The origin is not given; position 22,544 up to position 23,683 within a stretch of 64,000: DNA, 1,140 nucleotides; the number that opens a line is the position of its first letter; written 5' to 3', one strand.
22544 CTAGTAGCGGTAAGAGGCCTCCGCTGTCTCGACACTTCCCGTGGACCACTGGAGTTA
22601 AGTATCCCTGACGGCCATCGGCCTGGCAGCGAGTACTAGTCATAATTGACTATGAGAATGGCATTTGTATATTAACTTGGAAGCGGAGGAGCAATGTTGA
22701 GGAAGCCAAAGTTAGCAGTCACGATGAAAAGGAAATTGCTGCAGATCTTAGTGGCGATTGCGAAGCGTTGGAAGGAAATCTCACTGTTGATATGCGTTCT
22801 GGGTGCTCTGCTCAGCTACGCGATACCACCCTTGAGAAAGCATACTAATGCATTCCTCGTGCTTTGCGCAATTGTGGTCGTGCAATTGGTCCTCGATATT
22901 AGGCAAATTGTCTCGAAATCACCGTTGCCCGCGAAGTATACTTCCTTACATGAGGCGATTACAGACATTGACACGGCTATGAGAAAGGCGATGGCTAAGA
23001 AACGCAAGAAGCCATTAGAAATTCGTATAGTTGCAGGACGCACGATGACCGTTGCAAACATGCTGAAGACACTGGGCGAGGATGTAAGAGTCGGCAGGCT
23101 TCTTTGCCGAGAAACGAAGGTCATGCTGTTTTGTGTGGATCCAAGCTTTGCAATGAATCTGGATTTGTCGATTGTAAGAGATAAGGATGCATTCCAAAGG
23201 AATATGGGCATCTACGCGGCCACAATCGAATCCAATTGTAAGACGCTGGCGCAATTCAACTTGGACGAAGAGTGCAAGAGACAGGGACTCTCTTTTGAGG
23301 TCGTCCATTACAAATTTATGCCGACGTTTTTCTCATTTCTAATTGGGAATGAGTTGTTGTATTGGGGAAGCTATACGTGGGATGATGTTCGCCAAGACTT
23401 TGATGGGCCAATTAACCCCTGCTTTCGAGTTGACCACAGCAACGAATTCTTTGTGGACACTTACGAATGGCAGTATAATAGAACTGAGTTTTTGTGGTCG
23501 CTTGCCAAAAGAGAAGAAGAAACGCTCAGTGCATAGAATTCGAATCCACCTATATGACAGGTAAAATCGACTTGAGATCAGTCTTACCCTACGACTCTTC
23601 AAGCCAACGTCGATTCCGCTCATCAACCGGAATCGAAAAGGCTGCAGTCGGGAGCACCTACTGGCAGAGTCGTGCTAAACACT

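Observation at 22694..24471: Second 2TM-domain paralogue paired with a SAM-dependent methyltransferase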

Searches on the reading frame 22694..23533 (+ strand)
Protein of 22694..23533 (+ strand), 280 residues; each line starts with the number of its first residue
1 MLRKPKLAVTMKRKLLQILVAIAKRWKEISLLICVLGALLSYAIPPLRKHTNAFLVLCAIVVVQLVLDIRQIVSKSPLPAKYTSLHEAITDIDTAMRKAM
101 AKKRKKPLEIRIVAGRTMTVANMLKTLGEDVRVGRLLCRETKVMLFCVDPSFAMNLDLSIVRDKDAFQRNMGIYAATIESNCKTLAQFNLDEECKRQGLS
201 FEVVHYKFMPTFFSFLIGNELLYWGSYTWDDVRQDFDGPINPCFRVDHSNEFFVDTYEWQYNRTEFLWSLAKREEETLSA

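Call 4: search_protein_families(library=pfam, proteins=[window:22694-23533:+], max_evalue=0.1)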
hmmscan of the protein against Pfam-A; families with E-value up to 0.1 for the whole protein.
window:22694-23533:+ (280 aa): 0 families

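Call 5: search_protein_families(library=padloc, proteins=[window:22694-23533:+], max_evalue=0.1)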
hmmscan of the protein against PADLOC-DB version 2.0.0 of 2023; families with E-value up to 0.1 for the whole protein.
window:22694-23533:+ (280 aa): 0 families

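Call 6: search_protein_families(library=ncbifam, proteins=[window:22694-23533:+], max_evalue=0.1)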
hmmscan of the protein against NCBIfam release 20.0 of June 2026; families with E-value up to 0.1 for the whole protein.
window:22694-23533:+ (280 aa): 0 families

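Call 8: find_homologous_proteins(query=window:22694-23533:+, max_evalue=0.001)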
Query window:22694-23533:+ (280 aa): 1 proteins with E <= 0.001 among 685 candidates.
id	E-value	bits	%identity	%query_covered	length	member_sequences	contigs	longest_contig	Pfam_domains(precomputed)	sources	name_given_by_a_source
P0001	5.3e-185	631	100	100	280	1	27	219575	-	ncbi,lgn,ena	-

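Call 11: find_encoding_contigs(protein=P0001, flank=10000, max_places=6)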
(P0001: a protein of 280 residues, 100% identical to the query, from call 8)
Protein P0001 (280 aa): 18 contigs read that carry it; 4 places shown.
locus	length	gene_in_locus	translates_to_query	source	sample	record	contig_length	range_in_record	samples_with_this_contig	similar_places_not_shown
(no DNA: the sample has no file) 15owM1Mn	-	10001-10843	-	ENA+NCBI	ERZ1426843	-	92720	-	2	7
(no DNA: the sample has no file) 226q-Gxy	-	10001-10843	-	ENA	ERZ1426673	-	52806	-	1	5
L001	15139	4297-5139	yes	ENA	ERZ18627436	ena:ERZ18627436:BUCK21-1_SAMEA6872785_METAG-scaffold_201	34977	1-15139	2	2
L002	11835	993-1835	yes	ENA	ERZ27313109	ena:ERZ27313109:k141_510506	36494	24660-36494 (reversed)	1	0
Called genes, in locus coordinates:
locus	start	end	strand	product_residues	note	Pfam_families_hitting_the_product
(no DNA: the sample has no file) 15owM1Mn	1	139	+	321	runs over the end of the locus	PF04055:Radical_SAM (faint)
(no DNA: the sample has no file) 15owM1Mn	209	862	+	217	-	PF01966:HD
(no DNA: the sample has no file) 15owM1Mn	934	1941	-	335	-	PF13814:Replic_Relax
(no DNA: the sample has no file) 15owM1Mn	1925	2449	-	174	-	PF02075:RuvC (weak)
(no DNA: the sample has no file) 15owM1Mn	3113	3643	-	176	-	PF00717:Peptidase_S24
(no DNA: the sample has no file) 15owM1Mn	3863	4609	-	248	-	-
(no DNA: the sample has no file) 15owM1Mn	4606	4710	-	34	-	-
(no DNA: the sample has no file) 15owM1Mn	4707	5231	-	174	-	PF00589:Phage_integrase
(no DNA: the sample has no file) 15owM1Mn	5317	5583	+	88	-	-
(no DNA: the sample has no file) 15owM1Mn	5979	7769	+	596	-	PF00239:Resolvase, PF07508:Recombinase, PF13408:Zn_ribbon_recom (weak)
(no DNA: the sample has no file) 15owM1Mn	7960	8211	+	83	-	-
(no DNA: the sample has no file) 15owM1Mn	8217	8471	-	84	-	-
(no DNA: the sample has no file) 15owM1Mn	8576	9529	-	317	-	-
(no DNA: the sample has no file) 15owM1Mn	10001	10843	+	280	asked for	-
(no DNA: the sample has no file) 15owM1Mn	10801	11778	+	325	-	PF13489:Methyltransf_23, PF08241:Methyltransf_11, PF13649:Methyltransf_25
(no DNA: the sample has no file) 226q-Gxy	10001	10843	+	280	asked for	-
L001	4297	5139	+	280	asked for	-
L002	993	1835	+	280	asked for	-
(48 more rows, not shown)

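Call 18: search_protein_representatives(protein=window:22694-23533:+)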
Query: 280 residues. Proteins with E-value up to 0.001 (for the whole library): 97; up to 1e-10: 66; up to 1e-30: 11. The best 97 are listed.
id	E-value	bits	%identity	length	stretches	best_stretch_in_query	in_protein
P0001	1.7e-185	631.1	100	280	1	1-280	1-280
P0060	3.5e-42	161.2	30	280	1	22-268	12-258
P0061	2.0e-41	158.7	31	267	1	11-269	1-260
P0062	6.2e-38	147.3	30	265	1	14-267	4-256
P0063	9.0e-37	143.4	31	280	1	11-270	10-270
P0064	9.6e-36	140.1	30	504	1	20-269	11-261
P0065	8.7e-35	136.9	31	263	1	15-267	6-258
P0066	4.7e-34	134.5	28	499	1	24-267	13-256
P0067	7.8e-34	133.8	30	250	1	36-271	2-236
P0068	2.8e-33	132.0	28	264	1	12-267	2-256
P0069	5.3e-32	127.8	29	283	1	15-269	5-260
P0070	1.2e-30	123.4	26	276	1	22-274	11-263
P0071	2.3e-30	122.5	29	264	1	24-267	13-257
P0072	1.1e-29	120.2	24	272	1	15-273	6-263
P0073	1.3e-29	119.9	34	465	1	85-266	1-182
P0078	4.1e-26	108.5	30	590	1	73-270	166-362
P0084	3.0e-24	102.4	25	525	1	22-266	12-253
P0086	9.8e-20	87.6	24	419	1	33-267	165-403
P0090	3.4e-19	85.8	25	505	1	21-258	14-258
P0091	4.5e-19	85.4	27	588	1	78-276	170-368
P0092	7.7e-19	84.7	25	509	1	19-267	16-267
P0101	1.1e-16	77.6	28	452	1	73-266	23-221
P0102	2.6e-16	76.4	29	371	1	77-268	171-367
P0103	4.0e-16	75.7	27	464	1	53-260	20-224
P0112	8.1e-14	68.2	27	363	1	78-267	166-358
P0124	8.4e-11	58.3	29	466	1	24-264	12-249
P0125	2.0e-10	57.1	27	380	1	79-262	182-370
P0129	2.0e-09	53.8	25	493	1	30-256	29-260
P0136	3.9e-07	46.3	31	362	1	190-267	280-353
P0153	3.8e-04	36.5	23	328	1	88-265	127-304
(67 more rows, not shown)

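Call 20: search_protein_families(library=pfam, proteins=[P0064, P0066, P0084, P0090, P0092, P0073, P0078, P0091, P0086, P0102], max_evalue=0.01)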
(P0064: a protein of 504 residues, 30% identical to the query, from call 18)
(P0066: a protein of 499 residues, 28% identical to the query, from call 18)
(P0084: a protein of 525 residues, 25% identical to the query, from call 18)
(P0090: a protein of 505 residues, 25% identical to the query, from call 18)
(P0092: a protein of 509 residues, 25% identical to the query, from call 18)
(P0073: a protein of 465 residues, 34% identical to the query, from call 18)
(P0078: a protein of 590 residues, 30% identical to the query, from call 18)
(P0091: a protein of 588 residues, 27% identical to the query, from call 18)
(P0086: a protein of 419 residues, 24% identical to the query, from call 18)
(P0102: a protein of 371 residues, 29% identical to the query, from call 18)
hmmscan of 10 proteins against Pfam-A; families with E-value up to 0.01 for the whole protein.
P0064 (504 aa): 7 families
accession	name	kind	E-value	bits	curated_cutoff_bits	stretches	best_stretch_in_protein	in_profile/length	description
PF13649.12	Methyltransf_25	-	1e-13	52.2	27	1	335-425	1-97/97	Methyltransferase domain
PF13489.12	Methyltransf_23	-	4.9e-13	49.6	27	1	312-476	3-163/164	Methyltransferase domain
PF08241.18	Methyltransf_11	-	1.3e-11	45.4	21.2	1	336-426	1-92/95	Methyltransferase domain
PF08242.18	Methyltransf_12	-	1.5e-10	42.1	30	1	336-426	1-97/98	Methyltransferase domain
PF00398.26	RrnaAD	-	9.5e-06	25.3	24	1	330-390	29-92/263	Ribosomal RNA adenine dimethylase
PF13847.12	Methyltransf_31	-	4.2e-05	23.7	27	1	331-430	3-110/145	Methyltransferase domain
PF13679.12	Methyltransf_32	-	0.003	17.9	27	1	312-386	7-87/143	Methyltransferase domain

P0066 (499 aa): 9 families
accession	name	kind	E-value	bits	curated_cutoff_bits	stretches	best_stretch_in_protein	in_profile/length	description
PF13649.12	Methyltransf_25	-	1.4e-11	45.4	27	1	334-424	1-97/97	Methyltransferase domain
PF08241.18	Methyltransf_11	-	3.9e-09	37.5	21.2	1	335-427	1-94/95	Methyltransferase domain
PF13847.12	Methyltransf_31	-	6.6e-08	32.8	27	1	330-445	3-125/145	Methyltransferase domain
PF13489.12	Methyltransf_23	-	6.8e-07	29.6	27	1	321-476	12-163/164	Methyltransferase domain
PF02353.26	CMAS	-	2.4e-06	27.5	27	1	332-476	64-214/273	Mycolic acid cyclopropane synthetase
PF08242.18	Methyltransf_12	-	3.2e-05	25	30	1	335-425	1-97/98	Methyltransferase domain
PF00398.26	RrnaAD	-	0.00057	19.5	24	1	306-390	19-93/263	Ribosomal RNA adenine dimethylase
PF06441.18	EHN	-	0.0065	17.1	22.8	0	234-277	43-86/107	Epoxide hydrolase N terminus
PF13679.12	Methyltransf_32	-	0.0065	16.9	27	0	319-377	14-78/143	Methyltransferase domain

P0084 (525 aa): 7 families
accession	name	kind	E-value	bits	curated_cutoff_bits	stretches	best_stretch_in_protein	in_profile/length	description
PF08241.18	Methyltransf_11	-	1.9e-19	70.5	21.2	1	321-407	1-94/95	Methyltransferase domain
PF13649.12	Methyltransf_25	-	4.4e-14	53.4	27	1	320-404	1-97/97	Methyltransferase domain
PF08242.18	Methyltransf_12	-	2.1e-10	41.6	30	1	321-405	1-97/98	Methyltransferase domain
PF13489.12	Methyltransf_23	-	4.3e-07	30.2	27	1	317-427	23-132/164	Methyltransferase domain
PF05148.21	Methyltransf_8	-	2.3e-06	28.1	27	1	362-417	111-164/219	Hypothetical methyltransferase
PF13847.12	Methyltransf_31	-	3.5e-06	27.2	27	1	320-412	7-113/145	Methyltransferase domain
PF01209.24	Ubie_methyltran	-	2.2e-05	24.4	20.1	1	319-410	50-153/233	ubiE/COQ5 methyltransferase family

P0090 (505 aa): 14 families
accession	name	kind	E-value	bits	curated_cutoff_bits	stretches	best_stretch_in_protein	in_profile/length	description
PF13489.12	Methyltransf_23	-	1e-15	58.3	27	1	325-484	7-163/164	Methyltransferase domain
PF13649.12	Methyltransf_25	-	7.5e-13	49.4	27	1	344-433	1-97/97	Methyltransferase domain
PF08242.18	Methyltransf_12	-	1.1e-09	39.4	30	1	345-435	1-98/98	Methyltransferase domain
PF08241.18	Methyltransf_11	-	1.5e-08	35.6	21.2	1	345-437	1-95/95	Methyltransferase domain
PF13847.12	Methyltransf_31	-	1.1e-06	28.8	27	1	342-446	5-114/145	Methyltransferase domain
PF05175.20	MTS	-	1.6e-05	25.1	23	1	329-437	21-138/170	Methyltransferase small domain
PF13679.12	Methyltransf_32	-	1.9e-05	25.1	27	1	320-388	5-78/143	Methyltransferase domain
PF02353.26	CMAS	-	3e-05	23.9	27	1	341-451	63-178/273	Mycolic acid cyclopropane synthetase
PF00398.26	RrnaAD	-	7.8e-05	22.3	24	1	314-402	12-95/263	Ribosomal RNA adenine dimethylase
PF03848.20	TehB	-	0.00028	20.8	20.4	1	341-437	31-132/193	Tellurite resistance protein TehB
PF05219.18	DREV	-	0.0003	20.5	26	1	322-392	76-145/265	DREV methyltransferase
PF01135.25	PCMT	-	0.00055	20.2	20.3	1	310-440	42-174/210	Protein-L-isoaspartate(D-aspartate) O-methyltransferase (PCMT)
PF01209.24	Ubie_methyltran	-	0.00072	19.4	20.1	1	324-438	31-152/233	ubiE/COQ5 methyltransferase family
PF01728.25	FtsJ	-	0.006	17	24.1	0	342-425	23-112/181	FtsJ-like methyltransferase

P0092 (509 aa): 5 families
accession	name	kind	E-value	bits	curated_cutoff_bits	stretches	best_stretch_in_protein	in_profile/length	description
PF13649.12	Methyltransf_25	-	1.9e-09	38.5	27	1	346-435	1-97/97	Methyltransferase domain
PF08242.18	Methyltransf_12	-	1.3e-07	32.7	30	1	347-436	1-97/98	Methyltransferase domain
PF08241.18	Methyltransf_11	-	4.3e-07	30.9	21.2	1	347-439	1-95/95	Methyltransferase domain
PF13489.12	Methyltransf_23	-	9.5e-07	29.1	27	1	345-487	25-163/164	Methyltransferase domain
PF00398.26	RrnaAD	-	0.00014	21.5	24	1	342-401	30-92/263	Ribosomal RNA adenine dimethylase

P0073 (465 aa): 6 families
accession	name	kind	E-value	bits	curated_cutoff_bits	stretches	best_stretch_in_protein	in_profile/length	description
PF13489.12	Methyltransf_23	-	7.6e-15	55.5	27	1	236-398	7-162/164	Methyltransferase domain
PF13649.12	Methyltransf_25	-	2e-13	51.3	27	1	259-348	2-97/97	Methyltransferase domain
PF08241.18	Methyltransf_11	-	1e-11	45.7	21.2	1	259-351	1-94/95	Methyltransferase domain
PF08242.18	Methyltransf_12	-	1.3e-08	35.9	30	1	259-348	1-96/98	Methyltransferase domain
PF00398.26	RrnaAD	-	0.00029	20.4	24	1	259-311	35-90/263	Ribosomal RNA adenine dimethylase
PF05219.18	DREV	-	0.0023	17.5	26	1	239-293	79-133/265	DREV methyltransferase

P0078 (590 aa): 11 families
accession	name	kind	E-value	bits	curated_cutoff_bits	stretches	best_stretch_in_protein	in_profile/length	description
PF13271.11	DUF4062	-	1e-29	103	24.7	1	6-87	1-82/82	Domain of unknown function (DUF4062)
PF13649.12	Methyltransf_25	-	1.3e-19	71.1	27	1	420-511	1-97/97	Methyltransferase domain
PF13489.12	Methyltransf_23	-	1.1e-17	64.6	27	1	400-560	6-161/164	Methyltransferase domain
PF08241.18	Methyltransf_11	-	3.4e-17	63.3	21.2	1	421-514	1-94/95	Methyltransferase domain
PF08242.18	Methyltransf_12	-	4.8e-14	53.3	30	1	421-512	1-97/98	Methyltransferase domain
PF13847.12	Methyltransf_31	-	1.7e-11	44.5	27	1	417-519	4-113/145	Methyltransferase domain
PF02353.26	CMAS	-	1.2e-07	31.8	27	1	418-531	64-180/273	Mycolic acid cyclopropane synthetase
PF07021.18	MetW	-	0.00021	21.5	21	1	416-484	13-81/193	Methionine biosynthesis protein MetW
PF01209.24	Ubie_methyltran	-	0.00058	19.7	20.1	1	416-518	47-154/233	ubiE/COQ5 methyltransferase family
PF05175.20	MTS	-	0.0026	17.8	23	1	416-460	31-77/170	Methyltransferase small domain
PF00398.26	RrnaAD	-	0.0028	17.2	24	1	411-476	29-92/263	Ribosomal RNA adenine dimethylase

P0091 (588 aa): 9 families
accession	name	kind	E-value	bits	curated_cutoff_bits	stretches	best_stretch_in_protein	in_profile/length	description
PF13271.11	DUF4062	-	1.2e-26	93.1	24.7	1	5-86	1-82/82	Domain of unknown function (DUF4062)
PF13489.12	Methyltransf_23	-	7e-16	58.8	27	1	402-561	9-162/164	Methyltransferase domain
PF13649.12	Methyltransf_25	-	8.7e-14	52.4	27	1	422-511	2-97/97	Methyltransferase domain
PF08241.18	Methyltransf_11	-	7.9e-13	49.3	21.2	1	422-515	1-95/95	Methyltransferase domain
PF08242.18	Methyltransf_12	-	2e-10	41.7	30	1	422-512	1-97/98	Methyltransferase domain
PF13847.12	Methyltransf_31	-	4.2e-07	30.2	27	1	418-519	4-113/145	Methyltransferase domain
PF00398.26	RrnaAD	-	0.00015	21.4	24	1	418-482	31-104/263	Ribosomal RNA adenine dimethylase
PF02353.26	CMAS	-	0.0051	16.6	27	1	420-523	65-172/273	Mycolic acid cyclopropane synthetase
PF13679.12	Methyltransf_32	-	0.0089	16.4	27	0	413-459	21-73/143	Methyltransferase domain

P0086 (419 aa): 1 family
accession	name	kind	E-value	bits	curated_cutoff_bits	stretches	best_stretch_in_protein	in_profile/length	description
PF19599.4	DUF6104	-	0.00055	20.5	27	0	230-268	6-44/58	Family of unknown function (DUF6104)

P0102 (371 aa): 2 families
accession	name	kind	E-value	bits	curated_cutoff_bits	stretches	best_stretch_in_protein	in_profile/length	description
PF10137.14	CAP12-PCTIR_TIR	-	1.8e-26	92.9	24.7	1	5-123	1-117/119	CAP12/Pycsar effector protein, TIR domain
PF13676.11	TIR_2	-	0.0016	19.4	28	1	6-75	1-69/122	TIR domain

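Call 24: find_homologous_proteins(query=A2, max_evalue=0.001)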
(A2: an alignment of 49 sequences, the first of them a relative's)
Query A2 (49 sequences) (280 aa, profile of the alignment): 2 proteins with E <= 0.001 among 7047 candidates.
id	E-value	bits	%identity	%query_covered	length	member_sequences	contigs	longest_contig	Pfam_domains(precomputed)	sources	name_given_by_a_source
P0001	6.2e-76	273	100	100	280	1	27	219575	-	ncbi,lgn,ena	-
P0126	2.5e-70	255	25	84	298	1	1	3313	-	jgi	jgi:hypothetical protein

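Call 28: search_protein_families(library=pfam, alignment_id=A2, max_evalue=0.05)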
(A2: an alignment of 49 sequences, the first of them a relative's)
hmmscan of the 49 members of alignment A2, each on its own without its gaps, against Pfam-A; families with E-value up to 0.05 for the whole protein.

A. member 1, P0001 (280 aa): 0 families

B. families by the number of members that match (of 49 scanned): 9 families
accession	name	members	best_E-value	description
PF11728.13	ArAE_1_C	1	0.00039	Putative aromatic acid exporter C-terminal domain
PF07998.17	Peptidase_M54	1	0.013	Peptidase family M54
PF05052.17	MerE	1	0.014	MerE protein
PF01968.24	Hydantoinase_A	1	0.022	Hydantoinase/oxoprolinase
PF20315.3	DUF6611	1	0.029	Family of unknown function (DUF6611)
PF05677.18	DUF818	1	0.031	Chlamydia CHLPS protein (DUF818)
PF23396.1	DUF7103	1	0.033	Family of unknown function (DUF7103)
PF21933.2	MCM5_C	1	0.033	MCM5, C-terminal domain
PF11946.13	DUF3463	1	0.036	Domain of unknown function (DUF3463)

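Call 37: predict_structure(alignment_id=A2)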
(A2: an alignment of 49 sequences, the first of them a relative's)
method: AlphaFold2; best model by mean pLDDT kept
length: 280 residues; sequences in the alignment: 49
mean_pLDDT: 94.8   pTM: 0.81
mean pLDDT of the five models: 94.8, 93.9, 93.4, 93.2, 92.3
residues with pLDDT >= 90: 256; 70-90: 18; 50-70: 6; < 50: 0
segments of 3 or more residues with pLDDT < 50: none
pLDDT, mean of each block of 10 residues (from residue 1): 68 92 90 94 96 93 92 88 98 98 98 96 98 98 98 96 96 97 98 98 97 98 97 94 97 96 98 96
secondary structure, 60 per line:
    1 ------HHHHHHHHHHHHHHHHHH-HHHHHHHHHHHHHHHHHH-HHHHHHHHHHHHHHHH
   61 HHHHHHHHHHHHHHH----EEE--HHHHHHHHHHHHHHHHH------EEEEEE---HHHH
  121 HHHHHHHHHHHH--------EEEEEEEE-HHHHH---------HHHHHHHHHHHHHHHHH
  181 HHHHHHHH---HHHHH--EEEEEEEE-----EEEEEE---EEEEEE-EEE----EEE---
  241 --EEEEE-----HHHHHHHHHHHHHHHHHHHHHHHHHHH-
elements in order: H7-24 H26-43 H45-75 E80-82 H85-101 E108-113 H117-132 E141-148 H150-154 H164-188 H192-196 E199-206 E212-217 E221-226 E228-230 E235-237 E243-247 H253-279

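Call 41: find_related_loci(query=A3, collection=metagenome_contigs, flank=5000)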
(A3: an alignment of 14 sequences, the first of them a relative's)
Query A3 (280 aa) in metagenome_contigs; peptide patterns used: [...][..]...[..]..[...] (x = any residue, [..] = any of these).
74 stretches matched a pattern; 10 encode a relative of the query (tblastn E <= 1e-3); 10 distinct loci.
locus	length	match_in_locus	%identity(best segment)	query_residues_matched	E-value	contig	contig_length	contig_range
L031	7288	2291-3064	31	10-267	9e-49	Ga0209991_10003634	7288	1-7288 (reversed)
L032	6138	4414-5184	29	11-267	2e-46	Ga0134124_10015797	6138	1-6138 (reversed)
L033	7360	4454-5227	31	11-267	2e-42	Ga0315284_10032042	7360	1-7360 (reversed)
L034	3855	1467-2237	29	11-267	5e-40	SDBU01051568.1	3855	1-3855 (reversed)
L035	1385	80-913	27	1-280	2e-40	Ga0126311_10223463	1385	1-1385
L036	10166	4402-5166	28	13-267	1e-38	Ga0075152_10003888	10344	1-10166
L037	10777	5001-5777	27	12-267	5e-34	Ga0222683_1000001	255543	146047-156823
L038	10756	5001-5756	24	15-263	2e-23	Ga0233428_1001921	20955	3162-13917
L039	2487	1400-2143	27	22-267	2e-18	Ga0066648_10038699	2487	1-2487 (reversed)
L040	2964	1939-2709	24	22-270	4e-17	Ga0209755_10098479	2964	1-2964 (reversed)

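Call 42: find_related_loci(query=A3, collection=viral_contigs, flank=5000)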
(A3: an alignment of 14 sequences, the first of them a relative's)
Query A3 (280 aa) in viral_contigs; peptide patterns used: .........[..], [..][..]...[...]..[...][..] (x = any residue, [..] = any of these).
15 stretches matched a pattern, but none encodes a relative of the query by tblastn (E <= 1e-3).
